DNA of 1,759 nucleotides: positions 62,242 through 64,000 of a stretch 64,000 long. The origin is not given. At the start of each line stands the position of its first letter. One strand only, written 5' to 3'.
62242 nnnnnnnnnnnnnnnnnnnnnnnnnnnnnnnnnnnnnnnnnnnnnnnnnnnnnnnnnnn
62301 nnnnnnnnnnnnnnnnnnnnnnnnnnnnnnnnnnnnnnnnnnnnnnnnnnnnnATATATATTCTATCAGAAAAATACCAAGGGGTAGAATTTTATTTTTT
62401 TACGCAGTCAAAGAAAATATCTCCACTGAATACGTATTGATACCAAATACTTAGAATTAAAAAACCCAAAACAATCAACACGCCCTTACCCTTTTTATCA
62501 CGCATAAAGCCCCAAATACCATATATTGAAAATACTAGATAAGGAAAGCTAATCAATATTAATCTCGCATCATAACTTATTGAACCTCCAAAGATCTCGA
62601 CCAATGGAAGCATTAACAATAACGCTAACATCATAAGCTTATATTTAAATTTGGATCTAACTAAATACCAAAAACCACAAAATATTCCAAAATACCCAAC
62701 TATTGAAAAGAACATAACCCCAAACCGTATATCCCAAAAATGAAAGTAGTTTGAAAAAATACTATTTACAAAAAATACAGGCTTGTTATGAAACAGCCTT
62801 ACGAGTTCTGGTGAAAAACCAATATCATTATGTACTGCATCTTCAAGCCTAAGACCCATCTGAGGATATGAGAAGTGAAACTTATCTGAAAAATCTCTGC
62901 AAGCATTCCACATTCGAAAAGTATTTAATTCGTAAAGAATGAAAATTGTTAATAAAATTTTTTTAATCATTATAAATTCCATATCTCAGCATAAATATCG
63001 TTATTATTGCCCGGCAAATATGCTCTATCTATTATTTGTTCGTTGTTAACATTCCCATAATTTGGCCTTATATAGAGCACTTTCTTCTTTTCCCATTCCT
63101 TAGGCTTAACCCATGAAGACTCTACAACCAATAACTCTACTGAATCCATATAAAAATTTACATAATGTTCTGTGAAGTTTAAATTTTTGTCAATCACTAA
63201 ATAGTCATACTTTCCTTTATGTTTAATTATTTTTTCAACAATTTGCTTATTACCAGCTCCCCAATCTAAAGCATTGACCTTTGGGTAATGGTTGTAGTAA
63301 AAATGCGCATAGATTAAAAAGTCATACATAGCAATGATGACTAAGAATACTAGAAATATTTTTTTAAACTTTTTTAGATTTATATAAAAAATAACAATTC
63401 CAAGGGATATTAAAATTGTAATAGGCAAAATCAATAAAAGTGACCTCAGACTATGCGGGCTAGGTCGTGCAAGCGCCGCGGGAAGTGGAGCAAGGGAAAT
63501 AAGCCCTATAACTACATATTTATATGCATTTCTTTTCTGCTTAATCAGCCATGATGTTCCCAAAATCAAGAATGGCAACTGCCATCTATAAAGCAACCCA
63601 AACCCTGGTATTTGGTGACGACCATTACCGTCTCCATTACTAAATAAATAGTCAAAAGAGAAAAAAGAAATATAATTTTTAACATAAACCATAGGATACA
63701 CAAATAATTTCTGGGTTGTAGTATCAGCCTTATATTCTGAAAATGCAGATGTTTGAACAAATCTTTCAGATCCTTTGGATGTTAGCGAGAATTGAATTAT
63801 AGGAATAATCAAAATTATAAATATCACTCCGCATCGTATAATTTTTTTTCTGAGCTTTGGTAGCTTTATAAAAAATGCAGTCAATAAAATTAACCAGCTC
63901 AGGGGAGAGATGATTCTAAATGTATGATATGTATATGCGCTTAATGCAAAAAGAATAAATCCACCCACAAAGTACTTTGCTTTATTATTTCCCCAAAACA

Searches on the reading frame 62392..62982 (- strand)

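Call 8: search_protein_families(library=pfam, proteins=[window:62392-62982:-], max_evalue=0.00001)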
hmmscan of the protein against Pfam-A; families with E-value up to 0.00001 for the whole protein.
window:62392-62982:- (196 aa): 0 families

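Call 51: search_protein_families(library=pfam, proteins=[window:62392-62982:-], max_evalue=1)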
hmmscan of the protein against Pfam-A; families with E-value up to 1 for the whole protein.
window:62392-62982:- (196 aa): 1 family
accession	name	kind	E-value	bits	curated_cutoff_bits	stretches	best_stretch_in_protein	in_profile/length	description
PF20040.4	DUF6442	-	0.023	15.4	25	1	116-185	32-99/102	Family of unknown function (DUF6442)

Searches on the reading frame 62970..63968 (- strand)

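Call 8: search_protein_families(library=pfam, proteins=[window:62970-63968:-], max_evalue=0.00001)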
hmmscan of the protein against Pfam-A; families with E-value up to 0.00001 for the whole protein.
window:62970-63968:- (332 aa): 0 families

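Call 51: search_protein_families(library=pfam, proteins=[window:62970-63968:-], max_evalue=1)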
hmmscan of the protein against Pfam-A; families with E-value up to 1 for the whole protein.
window:62970-63968:- (332 aa): 1 family
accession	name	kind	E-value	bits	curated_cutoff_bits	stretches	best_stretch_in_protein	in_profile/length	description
PF03637.22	Mob1_phocein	-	0.24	11.8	27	1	199-238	104-143/170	Mob1/phocein family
